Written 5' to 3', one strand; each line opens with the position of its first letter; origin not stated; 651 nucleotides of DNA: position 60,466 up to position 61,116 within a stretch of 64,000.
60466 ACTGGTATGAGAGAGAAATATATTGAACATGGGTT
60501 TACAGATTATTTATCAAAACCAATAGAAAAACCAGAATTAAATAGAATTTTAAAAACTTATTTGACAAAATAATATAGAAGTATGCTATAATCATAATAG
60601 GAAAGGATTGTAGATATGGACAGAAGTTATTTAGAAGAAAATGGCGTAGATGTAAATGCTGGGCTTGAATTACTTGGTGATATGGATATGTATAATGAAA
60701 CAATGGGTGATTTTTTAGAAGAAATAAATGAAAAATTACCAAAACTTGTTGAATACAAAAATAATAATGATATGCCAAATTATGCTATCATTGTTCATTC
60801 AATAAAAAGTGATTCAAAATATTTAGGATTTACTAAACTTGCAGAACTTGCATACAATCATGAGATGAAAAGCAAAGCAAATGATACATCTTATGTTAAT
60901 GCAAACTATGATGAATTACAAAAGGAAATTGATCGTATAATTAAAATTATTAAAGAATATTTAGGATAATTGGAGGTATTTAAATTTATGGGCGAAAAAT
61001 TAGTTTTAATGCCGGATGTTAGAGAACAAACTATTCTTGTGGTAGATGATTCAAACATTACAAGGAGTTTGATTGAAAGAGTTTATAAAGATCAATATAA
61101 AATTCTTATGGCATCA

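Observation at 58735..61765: Complete hybrid-kinase / Hpt / receiver-only phosphorelay in a Clostridia-type spore-former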

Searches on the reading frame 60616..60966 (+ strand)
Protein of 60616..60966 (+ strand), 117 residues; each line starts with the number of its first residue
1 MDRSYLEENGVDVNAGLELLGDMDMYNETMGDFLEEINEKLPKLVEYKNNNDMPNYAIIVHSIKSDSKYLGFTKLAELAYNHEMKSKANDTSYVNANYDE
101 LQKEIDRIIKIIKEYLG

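Call 3: search_protein_families(library=pfam, proteins=[window:60616-60966:+], max_evalue=1)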
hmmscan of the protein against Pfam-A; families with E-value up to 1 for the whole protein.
window:60616-60966:+ (117 aa): 3 families
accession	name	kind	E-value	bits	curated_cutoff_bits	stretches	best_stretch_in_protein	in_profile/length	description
PF01627.28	Hpt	-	2.7e-07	31.2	24.6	1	30-108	3-81/84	Hpt domain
PF05713.17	MobC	-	0.16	12.9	23.2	1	88-114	18-44/45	Bacterial mobilisation protein (MobC)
PF09686.15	Plasmid_RAQPRD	-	0.18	12.5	23.1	1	85-116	27-59/76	Plasmid protein of unknown function (Plasmid_RAQPRD)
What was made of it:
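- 60616..60969 (+): Stand-alone Hpt phosphotransfer protein, 117 aa; phosphorylatable His61 (60796-60798) in the motif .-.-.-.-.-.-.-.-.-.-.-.. PF01627 31.2 bits against cut-off 24.6 (call 3).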

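Call 4: search_protein_families(library=ncbifam, proteins=[window:60616-60966:+], max_evalue=1)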
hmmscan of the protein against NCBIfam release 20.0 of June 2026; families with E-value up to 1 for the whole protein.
window:60616-60966:+ (117 aa): 5 families
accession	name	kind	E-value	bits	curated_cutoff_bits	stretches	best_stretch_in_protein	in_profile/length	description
TIGR02956.1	TMAO_torS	equivalog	0.00029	19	676.5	1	15-97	870-951/967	TMAO reductase system sensor histidine kinase/response regulator TorS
NF041948.1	Phrelay_LuxU_Vib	equivalog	0.00062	20.1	140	1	33-105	28-100/110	quorum-sensing phosphorelay protein LuxU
NF045901.1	HisKinLetSLeg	equivalog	0.00066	17.8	1650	1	21-111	808-899/906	two-component system sensor histidine kinase LetS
NF009777.0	PRK13276.1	equivalog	0.001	19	259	1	18-92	117-194/224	iron-sulfur cluster repair di-iron protein ScdA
NF008318.0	PRK11107.1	equivalog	0.01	13.9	890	1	30-116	833-917/920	two-component sensor histidine kinase BarA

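Call 11: find_homologous_proteins(query=window:60616-60966:+, max_evalue=0.001)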
Query window:60616-60966:+ (117 aa): 440 proteins with E <= 0.001 among 444 candidates; the best 120 are listed.
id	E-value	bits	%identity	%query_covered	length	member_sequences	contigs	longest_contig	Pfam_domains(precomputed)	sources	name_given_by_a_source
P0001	1.5e-67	243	98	100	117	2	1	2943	PF01627.29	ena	-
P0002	2.3e-67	242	98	100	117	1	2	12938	PF01627.29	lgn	-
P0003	2.8e-67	242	98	100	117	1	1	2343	PF01627.29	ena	-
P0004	3.1e-67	242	96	100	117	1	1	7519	PF01627.29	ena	-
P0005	7.2e-67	241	98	100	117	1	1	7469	PF01627.29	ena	-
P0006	7.2e-67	241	97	100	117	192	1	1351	PF01627.29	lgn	-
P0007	8.4e-66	237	97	100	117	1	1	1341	PF01627.29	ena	-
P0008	8.9e-66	237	94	100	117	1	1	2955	-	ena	-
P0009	1.9e-65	236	96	100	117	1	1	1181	-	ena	-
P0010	2.4e-65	236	94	100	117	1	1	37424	PF01627.29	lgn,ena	-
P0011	4.2e-65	235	94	100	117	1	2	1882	PF01627.29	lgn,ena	-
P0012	2.4e-61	223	91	100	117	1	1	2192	PF01627.29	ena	-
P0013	3.5e-61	222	90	100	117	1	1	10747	PF01627.29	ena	-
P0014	1.7e-60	220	88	99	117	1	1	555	PF01627.29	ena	-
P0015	5.3e-60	219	89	99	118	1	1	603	PF01627.29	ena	-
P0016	1.2e-58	214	84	100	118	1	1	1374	PF01627.29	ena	-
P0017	1.7e-56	207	86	98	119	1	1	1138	PF01627.29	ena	-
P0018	5.9e-56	206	84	98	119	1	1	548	PF01627.29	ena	-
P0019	1.1e-55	205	83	98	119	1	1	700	PF01627.29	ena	-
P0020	1.2e-55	205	81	100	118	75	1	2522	PF01627.29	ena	-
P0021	1.6e-55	204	84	98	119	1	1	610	PF01627.29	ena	-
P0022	2.0e-55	204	85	98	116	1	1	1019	PF01627.29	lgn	-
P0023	5.4e-55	202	80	100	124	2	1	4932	PF01627.29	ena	-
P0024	4.7e-54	199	80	99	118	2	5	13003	PF01627.29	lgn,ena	-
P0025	2.4e-52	194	78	98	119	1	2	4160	PF01627.29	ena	-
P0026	4.0e-52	193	78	99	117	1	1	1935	PF01627.29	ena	-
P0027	6.7e-52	192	77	100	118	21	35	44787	PF01627.29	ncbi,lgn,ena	-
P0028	1.0e-51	192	77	100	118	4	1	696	PF01627.29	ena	-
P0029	1.9e-51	191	76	100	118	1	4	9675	PF01627.29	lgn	-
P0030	8.0e-51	189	78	100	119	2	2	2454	PF01627.29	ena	-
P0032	8.5e-51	189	78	100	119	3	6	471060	PF01627.29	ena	-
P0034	1.3e-50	188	76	98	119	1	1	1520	PF01627.29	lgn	-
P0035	4.1e-50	187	77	100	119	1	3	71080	PF01627.29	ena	-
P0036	1.4e-49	185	75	100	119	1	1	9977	PF01627.29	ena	-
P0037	2.1e-49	184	75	100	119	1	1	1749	PF01627.29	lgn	-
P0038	3.1e-49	184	75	100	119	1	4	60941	PF01627.29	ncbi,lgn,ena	-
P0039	3.4e-49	184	76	99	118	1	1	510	PF01627.29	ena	-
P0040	3.8e-49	184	76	99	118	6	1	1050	PF01627.29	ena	-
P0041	4.1e-49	184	74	97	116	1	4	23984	PF01627.29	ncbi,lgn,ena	-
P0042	4.4e-49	183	76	100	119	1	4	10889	PF01627.29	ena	-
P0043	6.0e-49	183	75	100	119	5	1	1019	PF01627.29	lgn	-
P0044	9.5e-49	182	75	100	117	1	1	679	PF01627.29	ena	-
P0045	1.4e-48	182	74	100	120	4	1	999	PF01627.29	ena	-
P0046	1.5e-48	182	74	100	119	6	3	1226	PF01627.29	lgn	-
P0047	2.7e-48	181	75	100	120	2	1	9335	PF01627.29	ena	-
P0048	2.8e-48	181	74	100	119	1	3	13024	PF01627.29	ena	-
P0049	2.9e-48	181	74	100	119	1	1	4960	PF01627.29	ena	-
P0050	3.2e-48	181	74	98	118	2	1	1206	PF01627.29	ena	-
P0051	3.9e-48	180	75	100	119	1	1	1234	PF01627.29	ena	-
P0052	4.4e-48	180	75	100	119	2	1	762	PF01627.29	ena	-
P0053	9.2e-48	179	75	100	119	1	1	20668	PF01627.29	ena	-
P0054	1.0e-47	179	74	100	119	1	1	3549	PF01627.29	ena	-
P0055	1.6e-47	178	74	100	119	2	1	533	PF01627.29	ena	-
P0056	1.9e-47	178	73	100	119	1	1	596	PF01627.29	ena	-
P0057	2.1e-47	178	74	100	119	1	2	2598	PF01627.29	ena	-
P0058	2.8e-47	178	73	100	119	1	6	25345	PF01627.29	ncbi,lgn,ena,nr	ncbi:MAG: Hpt domain-containing protein [Bacilli bacterium]|nr:Hpt domain-containing protein [Bacill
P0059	3.1e-47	177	74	100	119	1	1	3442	PF01627.29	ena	-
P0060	4.0e-47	177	74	100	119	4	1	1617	PF01627.29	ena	-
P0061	4.5e-47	177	74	100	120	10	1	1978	PF01627.29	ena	-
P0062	6.6e-47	176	73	99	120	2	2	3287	PF01627.29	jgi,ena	-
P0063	8.0e-47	176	74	99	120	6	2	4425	PF01627.29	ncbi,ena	-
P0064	9.9e-47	176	73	100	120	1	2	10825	PF01627.29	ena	-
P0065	1.1e-46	176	69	100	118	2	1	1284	PF01627.29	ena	-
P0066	1.3e-46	175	73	100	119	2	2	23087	PF01627.29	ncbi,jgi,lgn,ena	-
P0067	1.6e-46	175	72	100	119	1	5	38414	PF01627.29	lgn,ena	-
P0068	1.7e-46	175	75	100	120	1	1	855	PF01627.29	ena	-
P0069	2.5e-46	175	99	72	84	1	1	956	PF01627.29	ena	-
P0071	2.7e-46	174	73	99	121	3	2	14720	PF01627.29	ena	-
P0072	2.9e-46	174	71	100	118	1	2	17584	PF01627.29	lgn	-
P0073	3.3e-46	174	71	100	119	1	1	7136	PF01627.29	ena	-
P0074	3.9e-46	174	71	100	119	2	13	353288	PF01627.29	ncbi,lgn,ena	-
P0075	3.9e-46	174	71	100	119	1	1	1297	PF01627.29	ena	-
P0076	4.1e-46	174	74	99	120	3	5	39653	PF01627.29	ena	-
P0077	5.5e-46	173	72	100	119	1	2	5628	PF01627.29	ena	-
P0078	6.2e-46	173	71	99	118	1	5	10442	PF01627.29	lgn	-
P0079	7.5e-46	173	72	100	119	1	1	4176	PF01627.29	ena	-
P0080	1.1e-45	173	72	100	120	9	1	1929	PF01627.29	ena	-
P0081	1.1e-45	172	71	99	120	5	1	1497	PF01627.29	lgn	-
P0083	2.1e-45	172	73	100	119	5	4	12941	PF01627.29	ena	-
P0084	2.2e-45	172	70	100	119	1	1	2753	PF01627.29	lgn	-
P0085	2.9e-45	171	73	100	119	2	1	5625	PF01627.29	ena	-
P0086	3.5e-45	171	74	100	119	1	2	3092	PF01627.29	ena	-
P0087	3.8e-45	171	72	100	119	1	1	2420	PF01627.29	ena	-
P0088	6.2e-45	170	72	100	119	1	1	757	PF01627.29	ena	-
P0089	7.9e-45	170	69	100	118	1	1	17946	PF01627.29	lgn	-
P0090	9.2e-45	170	72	100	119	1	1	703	PF01627.29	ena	-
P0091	1.2e-44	169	68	100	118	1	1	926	PF01627.29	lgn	-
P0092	1.2e-44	169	70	100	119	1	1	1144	PF01627.29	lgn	-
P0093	1.9e-44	169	72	96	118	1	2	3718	PF01627.29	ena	-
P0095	2.3e-44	168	70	99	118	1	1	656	PF01627.29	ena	-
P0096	4.3e-44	167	69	100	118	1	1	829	PF01627.29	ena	-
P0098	6.7e-44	167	69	98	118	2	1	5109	PF01627.29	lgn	-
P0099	7.8e-44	167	68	100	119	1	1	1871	PF01627.29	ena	-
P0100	1.7e-43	165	64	100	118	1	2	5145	PF01627.29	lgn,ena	-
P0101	2.4e-43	165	69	100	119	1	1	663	PF01627.29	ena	-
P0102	2.9e-43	165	67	99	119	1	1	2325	PF01627.29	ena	-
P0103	3.2e-43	165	67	99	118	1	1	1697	PF01627.29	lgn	-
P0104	6.2e-43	164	66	100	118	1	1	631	PF01627.29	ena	-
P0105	6.3e-43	164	65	96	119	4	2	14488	PF01627.29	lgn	-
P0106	8.8e-43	163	65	100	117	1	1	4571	PF01627.29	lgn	-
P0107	1.3e-42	163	68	100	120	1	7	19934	PF01627.29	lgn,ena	-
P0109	1.8e-42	162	99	68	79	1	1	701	PF01627.29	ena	-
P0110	2.5e-42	162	67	97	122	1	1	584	PF01627.29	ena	-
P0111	2.5e-42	162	66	99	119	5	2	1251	PF01627.29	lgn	-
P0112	3.2e-42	161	66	99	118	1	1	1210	PF01627.29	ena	-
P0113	3.4e-42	161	64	100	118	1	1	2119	PF01627.29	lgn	-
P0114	3.8e-42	161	64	99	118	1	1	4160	PF01627.29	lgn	-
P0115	4.3e-42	161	66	100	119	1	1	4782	PF01627.29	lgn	-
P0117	5.7e-42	161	63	100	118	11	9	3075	PF01627.29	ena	-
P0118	6.2e-42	160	66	99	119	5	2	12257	PF01627.29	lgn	-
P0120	6.8e-42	160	61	100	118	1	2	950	PF01627.29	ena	-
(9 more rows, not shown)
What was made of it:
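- On Hpt domain (Pfam PF01627): Most of the 120 listed homologues carry a precomputed PF01627 hit (call 11).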

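Call 13: find_related_loci(query=A1, collection=genome_contigs, flank=8000)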
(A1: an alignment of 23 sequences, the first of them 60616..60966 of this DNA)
Query A1 (117 aa) in genome_contigs; peptide patterns used: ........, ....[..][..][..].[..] (x = any residue, [..] = any of these).
336 stretches matched a pattern; 312 encode a relative of the query (tblastn E <= 1e-3); the best 80 are kept; 80 distinct loci.
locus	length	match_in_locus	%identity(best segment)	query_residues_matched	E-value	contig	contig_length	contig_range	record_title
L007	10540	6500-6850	81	1-117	2e-61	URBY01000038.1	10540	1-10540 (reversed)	uncultured Tenericutes bacterium isolate UMGS855 genome assembly, contig: NODE_4471_length_10540_cov_5.175393, whole gen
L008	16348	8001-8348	81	1-116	2e-60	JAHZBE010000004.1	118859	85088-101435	MAG: bacterium isolate HRGM_Genome_2006 HRGM_Genome_2006_4, whole genome shotgun sequence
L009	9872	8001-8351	77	1-117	1e-57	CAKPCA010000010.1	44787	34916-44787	MAG: uncultured Bacilli bacterium isolate REFINED_METABAT215_TOP10_CONTIGS_1500_ASSEMBLY_K77_MERGED__Hadza_MoBio_hadza-I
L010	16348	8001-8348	75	1-116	2e-54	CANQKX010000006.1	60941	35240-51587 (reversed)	MAG: uncultured Bacilli bacterium isolate Lapin-016__bin29 genome assembly, contig: Lapin-016__NODE_429_length_60941_cov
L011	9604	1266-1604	74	5-117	1e-53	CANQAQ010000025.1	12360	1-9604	MAG: uncultured Bacilli bacterium isolate Lapin-002__bin21 genome assembly, contig: Lapin-002__NODE_6657_length_12360_co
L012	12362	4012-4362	73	1-117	5e-53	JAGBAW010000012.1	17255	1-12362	MAG: Bacilli bacterium isolate RGIG8951 Water_deer_Rectum-1__c115682, whole genome shotgun sequence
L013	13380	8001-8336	74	1-112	1e-52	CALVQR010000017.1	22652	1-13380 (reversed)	MAG: uncultured Bacilli bacterium isolate BRZ_AQ__bin80 genome assembly, contig: BRZ_AQ__NODE_2998_length_22652_cov_5.13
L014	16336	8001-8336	71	6-117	1e-51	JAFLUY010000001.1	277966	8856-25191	MAG: Erysipelotrichales bacterium isolate HAN091 Seq1, whole genome shotgun sequence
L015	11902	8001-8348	67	2-117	7e-50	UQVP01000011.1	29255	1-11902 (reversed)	uncultured Tenericutes bacterium isolate UMGS688 genome assembly, contig: NODE_389_length_29255_cov_18.310856, whole gen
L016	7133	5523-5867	67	3-117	1e-49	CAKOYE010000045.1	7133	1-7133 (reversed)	MAG: uncultured Bacilli bacterium isolate REFINED_METABAT215_TOP10_CONTIGS_1500_ASSEMBLY_K77_MERGED__Hadza_PheChl_Fiber-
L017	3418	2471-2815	67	3-117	2e-49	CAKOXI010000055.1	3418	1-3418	MAG: uncultured Bacilli bacterium isolate REFINED_METABAT215_TOP10_CONTIGS_1500_ASSEMBLY_K77_MERGED__Hadza_MoBio_hadza-E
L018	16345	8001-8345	66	3-117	3e-49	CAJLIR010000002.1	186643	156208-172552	MAG TPA_asm: uncultured Bacillales bacterium isolate ERR1600721-bin.53 genome assembly, contig: NODE_46_length_186643_co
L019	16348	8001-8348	66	2-117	7e-48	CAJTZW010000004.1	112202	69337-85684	MAG TPA_asm: uncultured Bacilli bacterium isolate MGBC122606 genome assembly, contig: MGBC122606.4, whole genome shotgun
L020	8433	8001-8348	65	2-117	5e-48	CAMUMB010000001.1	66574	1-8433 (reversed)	MAG TPA_asm: uncultured Bacillales bacterium isolate SRR14038239_bin.65_metawrap_v1.3_MAG genome assembly, contig: NODE.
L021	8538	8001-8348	65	2-117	1e-47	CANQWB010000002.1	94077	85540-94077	MAG: uncultured Bacilli bacterium isolate Lapin-014__bin1 genome assembly, contig: Lapin-014__NODE_112_length_94077_cov_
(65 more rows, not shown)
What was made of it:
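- The Hpt family occurs in 312 species genomes (call 13).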

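Call 33: search_solved_structures(query=A1, max_evalue=1, show_alignments=2)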
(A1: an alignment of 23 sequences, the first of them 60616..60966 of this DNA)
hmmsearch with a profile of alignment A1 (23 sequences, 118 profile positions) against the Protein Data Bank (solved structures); distinct sequences matched with E-value up to 1: 5.
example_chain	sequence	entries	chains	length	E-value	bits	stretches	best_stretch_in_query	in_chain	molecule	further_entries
8rqj_B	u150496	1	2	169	0.0086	19.5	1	29-77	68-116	HPt domain-containing protein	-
8pbw_B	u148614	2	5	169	0.0087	19.5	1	29-77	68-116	HPt domain-containing protein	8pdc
7wbn_A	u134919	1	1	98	0.13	15.7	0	86-114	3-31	RevCC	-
8rqg_B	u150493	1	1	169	0.18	15.3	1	29-77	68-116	Histidine-containing phosphotransfer protein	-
1y6d_A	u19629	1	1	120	0.34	14.4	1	30-92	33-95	Phosphorelay protein luxU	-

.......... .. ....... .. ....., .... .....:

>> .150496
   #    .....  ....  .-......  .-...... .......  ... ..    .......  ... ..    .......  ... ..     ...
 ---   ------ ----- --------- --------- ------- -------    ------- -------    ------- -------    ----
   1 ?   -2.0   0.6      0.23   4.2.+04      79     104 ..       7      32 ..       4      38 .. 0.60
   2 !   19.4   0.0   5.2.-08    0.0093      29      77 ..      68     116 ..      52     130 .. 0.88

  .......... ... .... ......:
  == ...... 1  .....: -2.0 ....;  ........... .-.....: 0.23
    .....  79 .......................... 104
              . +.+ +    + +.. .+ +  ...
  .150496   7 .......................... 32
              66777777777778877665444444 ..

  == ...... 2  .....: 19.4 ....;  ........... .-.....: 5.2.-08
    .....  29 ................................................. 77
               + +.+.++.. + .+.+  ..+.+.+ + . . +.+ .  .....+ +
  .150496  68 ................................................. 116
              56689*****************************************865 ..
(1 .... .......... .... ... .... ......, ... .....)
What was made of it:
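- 60616..60969 (+): In the profile-versus-PDB search the His aligns to the phospho-His of fungal HPt (call 33).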

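Call 47: predict_structure(alignment_id=A1)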
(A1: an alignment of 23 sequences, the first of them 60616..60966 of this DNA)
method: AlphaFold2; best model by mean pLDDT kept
length: 117 residues; sequences in the alignment: 23
mean_pLDDT: 96.3   pTM: 0.88
mean pLDDT of the five models: 96.3, 96.0, 96.0, 96.0, 95.7
residues with pLDDT >= 90: 114; 70-90: 3; 50-70: 0; < 50: 0
segments of 3 or more residues with pLDDT < 50: none
pLDDT, mean of each block of 10 residues (from residue 1): 93 94 95 95 97 98 96 98 98 98 98 95
secondary structure, 60 per line:
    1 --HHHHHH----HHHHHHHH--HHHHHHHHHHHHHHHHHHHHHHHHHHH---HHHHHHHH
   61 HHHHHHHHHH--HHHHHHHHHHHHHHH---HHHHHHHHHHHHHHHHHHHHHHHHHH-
elements in order: H3-8 H13-20 H23-49 H53-70 H73-87 H91-116
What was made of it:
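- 60616..60969 (+): AF2 pLDDT is 96.3, giving a four-helix bundle (call 47).
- On Hpt domain (Pfam PF01627): AF2 pLDDT 96.3 with helices 23-49, 53-70, 73-87 and 91-116 (call 47).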

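Call 51: fold_search(model_id=the predicted structure, library=pdb)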
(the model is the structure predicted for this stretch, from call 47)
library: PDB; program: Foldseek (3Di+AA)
matches with E <= 10: 177; with E <= 0.001: 0
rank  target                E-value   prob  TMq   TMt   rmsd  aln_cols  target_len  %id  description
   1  3myf_B                7.9e-03  1.00  0.83  0.85   1.7       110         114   17  The Crystal Structure of the HPT domain from the Hpt Sensor Hybrid Histidine Kinase from Shewanella to 1.80A (released 2010-05-26)
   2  7c1i_A                1.4e-02  1.00  0.74  0.75   4.2       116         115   18  Crystal structure of histidine-containing phosphotransfer protein B (HptB) from Pseudomonas aeruginosa PAO1 (released 2020-11-04)
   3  3myf_D                1.8e-02  1.00  0.83  0.84   1.8       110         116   17  The Crystal Structure of the HPT domain from the Hpt Sensor Hybrid Histidine Kinase from Shewanella to 1.80A (released 2010-05-26)
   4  3myf_A                2.4e-02  1.00  0.83  0.83   1.8       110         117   17  The Crystal Structure of the HPT domain from the Hpt Sensor Hybrid Histidine Kinase from Shewanella to 1.80A (released 2010-05-26)
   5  8rqj_B                3.7e-02  1.00  0.76  0.70   3.0       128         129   19  Histidine-containing phosphotransfer protein from Chaetomium termophilum mutant R158A (released 2024-07-03)
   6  8rqj_A                3.9e-02  1.00  0.74  0.67   2.8       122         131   19  Histidine-containing phosphotransfer protein from Chaetomium termophilum mutant R158A (released 2024-07-03)
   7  8pbw_B                4.1e-02  1.00  0.73  0.66   3.0       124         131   18  Histidine-containing phosphotransfer protein from Chaetomium thermophilum (released 2024-07-03)
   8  3iqt                  4.3e-02  1.00  0.79  0.76   2.4       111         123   17  Structure of the HPT domain of Sensor protein barA from Escherichia coli CFT073. (released 2009-09-22)
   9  8pbw_A                7.0e-02  1.00  0.75  0.68   2.9       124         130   18  Histidine-containing phosphotransfer protein from Chaetomium thermophilum (released 2024-07-03)
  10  1wn0_C                7.0e-02  0.99  0.51  0.44   6.2       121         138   14  Crystal Structure of Histidine-containing Phosphotransfer Protein, ZmHP2, from maize (released 2005-01-25)
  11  1yvi_A                8.6e-02  0.99  0.57  0.49   5.6       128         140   15  X-RAY STRUCTURE OF PUTATIVE HISTIDINE-CONTAINING PHOSPHOTRANSFER PROTEIN FROM RICE, AK104879 (released 2005-02-22)
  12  1tqg                  9.6e-02  0.99  0.49  0.53   4.6       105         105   17  CheA phosphotransferase domain from Thermotoga maritima (released 2004-09-07)
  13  8rqg                  1.1e-01  1.00  0.76  0.69   3.0       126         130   17  Histidine-containing phosphotransfer protein from Chaetomium termophilum mutant H105E (released 2024-07-03)
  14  8pbw_C                1.1e-01  1.00  0.75  0.66   3.1       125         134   18  Histidine-containing phosphotransfer protein from Chaetomium thermophilum (released 2024-07-03)
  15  4pac                  1.3e-01  0.96  0.50  0.40   6.0       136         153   20  Crystal Structure of Histidine-containing Phosphotransfer Protein AHP2 from Arabidopsis thaliana (released 2015-05-20)
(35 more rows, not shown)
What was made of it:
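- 60616..60969 (+): The top Foldseek PDB hits are all Hpt domains: 3myf TM 0.83, HptB 7c1i, BarA 3iqt (call 51).
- On Hpt domain (Pfam PF01627): Foldseek top hits are 3myf, 7c1i, 8rqj and 3iqt (call 51).
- Closest known: Pseudomonas aeruginosa HptB network. Same: HptB (7c1i) is the second-best structural match, TM 0.74 (call 51).
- Closest known: Unorthodox. Same: The BarA Hpt 3iqt matches with TM 0.79 (call 51).
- Hpt structure: AF2 pLDDT 96.3 (call 47); Foldseek top hits are exclusively Hpt domains (call 51).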
